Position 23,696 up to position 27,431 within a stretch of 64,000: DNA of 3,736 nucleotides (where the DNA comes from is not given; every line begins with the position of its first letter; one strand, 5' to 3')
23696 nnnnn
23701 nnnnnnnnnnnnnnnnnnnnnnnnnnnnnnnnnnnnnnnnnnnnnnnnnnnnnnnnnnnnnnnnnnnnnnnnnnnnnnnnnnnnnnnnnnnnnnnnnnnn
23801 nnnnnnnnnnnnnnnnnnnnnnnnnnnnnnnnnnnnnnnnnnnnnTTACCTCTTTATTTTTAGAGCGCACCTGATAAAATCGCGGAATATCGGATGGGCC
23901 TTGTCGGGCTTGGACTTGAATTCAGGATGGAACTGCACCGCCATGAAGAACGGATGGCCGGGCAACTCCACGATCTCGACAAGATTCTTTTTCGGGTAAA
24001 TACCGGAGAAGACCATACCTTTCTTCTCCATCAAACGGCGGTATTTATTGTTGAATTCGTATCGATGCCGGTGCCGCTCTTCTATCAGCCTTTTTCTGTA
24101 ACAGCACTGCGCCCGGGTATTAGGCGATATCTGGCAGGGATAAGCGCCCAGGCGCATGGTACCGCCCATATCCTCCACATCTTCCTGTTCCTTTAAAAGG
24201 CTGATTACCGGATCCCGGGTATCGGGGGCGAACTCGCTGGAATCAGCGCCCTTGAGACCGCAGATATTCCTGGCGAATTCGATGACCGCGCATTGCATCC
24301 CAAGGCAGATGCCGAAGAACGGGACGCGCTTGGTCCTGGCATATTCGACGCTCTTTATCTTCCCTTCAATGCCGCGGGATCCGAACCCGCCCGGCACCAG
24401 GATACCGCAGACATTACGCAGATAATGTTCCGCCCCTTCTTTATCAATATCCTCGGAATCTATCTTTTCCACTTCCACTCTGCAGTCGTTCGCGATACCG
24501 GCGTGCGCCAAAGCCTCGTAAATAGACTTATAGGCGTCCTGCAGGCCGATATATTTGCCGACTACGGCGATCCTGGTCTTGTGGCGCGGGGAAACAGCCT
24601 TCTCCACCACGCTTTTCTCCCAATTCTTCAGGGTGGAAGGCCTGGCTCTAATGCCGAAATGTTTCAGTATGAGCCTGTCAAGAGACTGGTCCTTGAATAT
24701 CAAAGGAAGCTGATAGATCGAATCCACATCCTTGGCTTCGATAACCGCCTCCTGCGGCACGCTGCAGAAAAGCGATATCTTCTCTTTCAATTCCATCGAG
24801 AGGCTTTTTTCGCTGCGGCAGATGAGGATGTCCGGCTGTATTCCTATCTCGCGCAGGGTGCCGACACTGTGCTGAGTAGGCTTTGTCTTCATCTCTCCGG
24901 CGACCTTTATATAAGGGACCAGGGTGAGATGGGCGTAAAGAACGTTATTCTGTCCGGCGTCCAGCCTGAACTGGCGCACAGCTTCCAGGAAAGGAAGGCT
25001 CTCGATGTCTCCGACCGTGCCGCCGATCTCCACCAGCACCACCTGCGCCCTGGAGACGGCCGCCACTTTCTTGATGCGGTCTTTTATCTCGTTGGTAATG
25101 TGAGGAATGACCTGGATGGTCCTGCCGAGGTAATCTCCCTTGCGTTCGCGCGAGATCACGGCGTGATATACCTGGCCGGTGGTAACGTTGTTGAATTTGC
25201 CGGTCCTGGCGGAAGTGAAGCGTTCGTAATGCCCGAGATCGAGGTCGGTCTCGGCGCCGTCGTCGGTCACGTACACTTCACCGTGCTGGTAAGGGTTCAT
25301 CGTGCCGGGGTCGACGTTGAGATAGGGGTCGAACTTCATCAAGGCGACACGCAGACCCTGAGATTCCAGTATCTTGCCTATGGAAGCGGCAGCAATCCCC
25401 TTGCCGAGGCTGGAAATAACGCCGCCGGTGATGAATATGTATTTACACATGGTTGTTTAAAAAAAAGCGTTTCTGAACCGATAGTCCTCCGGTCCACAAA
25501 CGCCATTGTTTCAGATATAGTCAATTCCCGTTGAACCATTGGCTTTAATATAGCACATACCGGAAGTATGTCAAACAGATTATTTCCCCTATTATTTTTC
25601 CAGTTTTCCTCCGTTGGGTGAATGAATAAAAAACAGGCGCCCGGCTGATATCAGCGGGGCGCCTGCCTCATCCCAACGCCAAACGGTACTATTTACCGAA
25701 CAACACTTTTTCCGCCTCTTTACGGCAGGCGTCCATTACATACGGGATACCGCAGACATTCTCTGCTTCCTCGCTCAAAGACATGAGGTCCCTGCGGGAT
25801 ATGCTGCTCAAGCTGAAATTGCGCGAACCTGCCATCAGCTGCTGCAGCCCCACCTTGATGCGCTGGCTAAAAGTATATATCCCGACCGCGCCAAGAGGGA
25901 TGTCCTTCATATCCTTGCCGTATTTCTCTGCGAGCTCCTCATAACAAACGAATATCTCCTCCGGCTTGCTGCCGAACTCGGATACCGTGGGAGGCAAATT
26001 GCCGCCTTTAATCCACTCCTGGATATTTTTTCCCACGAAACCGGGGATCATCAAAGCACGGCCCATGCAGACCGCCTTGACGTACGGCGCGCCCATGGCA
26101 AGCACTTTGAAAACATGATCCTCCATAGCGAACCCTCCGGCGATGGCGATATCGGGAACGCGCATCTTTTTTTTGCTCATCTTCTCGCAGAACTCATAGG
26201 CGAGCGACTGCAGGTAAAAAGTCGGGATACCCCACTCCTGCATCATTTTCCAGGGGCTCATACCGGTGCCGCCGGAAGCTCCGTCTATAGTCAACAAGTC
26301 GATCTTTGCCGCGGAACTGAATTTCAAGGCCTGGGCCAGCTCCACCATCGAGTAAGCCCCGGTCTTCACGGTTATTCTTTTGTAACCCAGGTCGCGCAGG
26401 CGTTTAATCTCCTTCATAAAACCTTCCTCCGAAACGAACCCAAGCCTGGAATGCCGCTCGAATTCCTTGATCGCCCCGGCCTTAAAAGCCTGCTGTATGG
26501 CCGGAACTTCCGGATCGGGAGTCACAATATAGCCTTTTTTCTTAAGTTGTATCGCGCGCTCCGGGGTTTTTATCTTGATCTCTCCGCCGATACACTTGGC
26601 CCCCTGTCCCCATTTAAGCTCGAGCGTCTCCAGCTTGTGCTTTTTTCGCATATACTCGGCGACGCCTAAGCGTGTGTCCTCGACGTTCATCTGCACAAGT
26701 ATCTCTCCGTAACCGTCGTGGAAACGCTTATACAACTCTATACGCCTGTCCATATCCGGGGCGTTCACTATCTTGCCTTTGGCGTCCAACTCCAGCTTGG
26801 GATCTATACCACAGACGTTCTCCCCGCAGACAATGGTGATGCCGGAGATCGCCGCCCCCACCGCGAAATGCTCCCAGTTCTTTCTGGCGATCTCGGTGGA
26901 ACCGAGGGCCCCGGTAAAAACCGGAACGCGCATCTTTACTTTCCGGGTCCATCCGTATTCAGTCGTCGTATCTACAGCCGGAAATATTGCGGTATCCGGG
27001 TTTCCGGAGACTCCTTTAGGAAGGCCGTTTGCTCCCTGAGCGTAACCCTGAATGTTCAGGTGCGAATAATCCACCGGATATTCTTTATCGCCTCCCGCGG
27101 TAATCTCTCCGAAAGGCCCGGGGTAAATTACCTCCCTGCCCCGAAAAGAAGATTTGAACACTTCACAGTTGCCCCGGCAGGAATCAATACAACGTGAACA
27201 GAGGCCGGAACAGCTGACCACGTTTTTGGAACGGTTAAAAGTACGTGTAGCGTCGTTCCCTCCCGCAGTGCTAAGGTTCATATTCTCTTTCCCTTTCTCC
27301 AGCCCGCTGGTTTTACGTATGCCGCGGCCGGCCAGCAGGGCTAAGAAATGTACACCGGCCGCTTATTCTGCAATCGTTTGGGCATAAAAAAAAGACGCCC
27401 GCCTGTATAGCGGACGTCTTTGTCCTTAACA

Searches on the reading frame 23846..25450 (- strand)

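Call 87: search_protein_families(library=pfam, proteins=[window:23846-25450:-], max_evalue=0.00001)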
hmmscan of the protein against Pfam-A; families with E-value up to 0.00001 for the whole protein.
window:23846-25450:- (534 aa): 3 families
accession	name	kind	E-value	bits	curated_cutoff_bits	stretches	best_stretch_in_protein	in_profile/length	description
PF06418.20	CTP_synth_N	-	7.3e-128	425.9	26.1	1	3-266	1-264/265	CTP synthase N-terminus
PF00117.34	GATase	-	3.4e-41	141.4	22.8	1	303-527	2-189/190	Glutamine amidotransferase class-I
PF07722.19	Peptidase_C26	-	7.6e-06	26.3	20.5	0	488-510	196-219/219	Peptidase C26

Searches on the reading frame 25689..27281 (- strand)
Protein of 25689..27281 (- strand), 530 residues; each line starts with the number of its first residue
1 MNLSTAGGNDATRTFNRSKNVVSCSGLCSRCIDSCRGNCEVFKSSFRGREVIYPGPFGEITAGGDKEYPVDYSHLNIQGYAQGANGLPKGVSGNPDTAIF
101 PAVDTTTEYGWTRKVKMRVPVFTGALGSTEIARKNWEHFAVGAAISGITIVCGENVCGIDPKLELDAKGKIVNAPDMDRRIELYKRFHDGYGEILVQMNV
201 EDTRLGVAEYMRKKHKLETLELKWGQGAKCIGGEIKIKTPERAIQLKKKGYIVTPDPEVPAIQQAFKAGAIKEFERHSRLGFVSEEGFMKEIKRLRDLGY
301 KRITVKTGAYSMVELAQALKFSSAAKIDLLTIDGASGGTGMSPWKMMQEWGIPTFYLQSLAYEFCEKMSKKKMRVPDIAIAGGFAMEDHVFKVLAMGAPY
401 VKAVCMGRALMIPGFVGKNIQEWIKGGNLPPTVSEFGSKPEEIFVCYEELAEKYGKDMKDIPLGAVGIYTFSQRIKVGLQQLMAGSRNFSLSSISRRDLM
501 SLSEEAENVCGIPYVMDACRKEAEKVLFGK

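Call 87: search_protein_families(library=pfam, proteins=[window:25689-27281:-], max_evalue=0.00001)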
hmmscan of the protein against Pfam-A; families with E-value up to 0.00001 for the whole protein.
window:25689-27281:- (530 aa): 1 family
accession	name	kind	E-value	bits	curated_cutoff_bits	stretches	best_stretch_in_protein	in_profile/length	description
PF01645.23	Glu_synthase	-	7.9e-17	61.9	20.4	1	282-412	185-309/369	Conserved region in glutamate synthase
